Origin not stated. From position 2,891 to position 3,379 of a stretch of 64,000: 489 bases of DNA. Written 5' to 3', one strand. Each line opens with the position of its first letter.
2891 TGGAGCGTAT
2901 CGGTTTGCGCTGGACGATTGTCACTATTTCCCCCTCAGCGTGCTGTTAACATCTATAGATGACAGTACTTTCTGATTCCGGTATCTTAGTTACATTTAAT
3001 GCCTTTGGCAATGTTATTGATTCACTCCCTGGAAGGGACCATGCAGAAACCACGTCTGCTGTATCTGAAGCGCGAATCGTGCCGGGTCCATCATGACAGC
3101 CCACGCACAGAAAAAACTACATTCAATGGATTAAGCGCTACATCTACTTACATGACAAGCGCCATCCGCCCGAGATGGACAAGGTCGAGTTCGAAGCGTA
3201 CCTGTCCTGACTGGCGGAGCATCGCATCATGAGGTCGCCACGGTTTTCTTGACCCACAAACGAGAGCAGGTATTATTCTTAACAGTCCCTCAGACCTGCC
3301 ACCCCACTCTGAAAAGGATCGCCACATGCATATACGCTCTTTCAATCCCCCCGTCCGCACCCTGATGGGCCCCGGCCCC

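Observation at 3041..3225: Decayed integron-integrase gene: frameshift, Trp-to-stop change and loss of the whole catalytic domain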

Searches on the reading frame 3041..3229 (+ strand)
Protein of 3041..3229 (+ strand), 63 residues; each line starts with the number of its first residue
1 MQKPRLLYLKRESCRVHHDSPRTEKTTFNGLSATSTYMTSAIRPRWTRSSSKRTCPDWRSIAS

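Call 6: search_protein_families(library=pfam, proteins=[window:3041-3229:+], max_evalue=10)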
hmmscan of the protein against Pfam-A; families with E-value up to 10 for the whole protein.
seq(63 aa): 0 families

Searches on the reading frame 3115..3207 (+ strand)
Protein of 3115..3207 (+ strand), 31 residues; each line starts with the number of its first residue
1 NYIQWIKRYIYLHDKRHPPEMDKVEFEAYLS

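Call 6: search_protein_families(library=pfam, proteins=[window:3115-3207:+], max_evalue=10)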
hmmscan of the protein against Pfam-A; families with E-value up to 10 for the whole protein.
seq(31 aa): 1 family
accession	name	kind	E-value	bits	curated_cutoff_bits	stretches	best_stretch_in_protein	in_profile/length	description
PF13495.12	Phage_int_SAM_4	-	3.3e-07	31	27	1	1-31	21-51/85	Phage integrase, N-terminal SAM-like domain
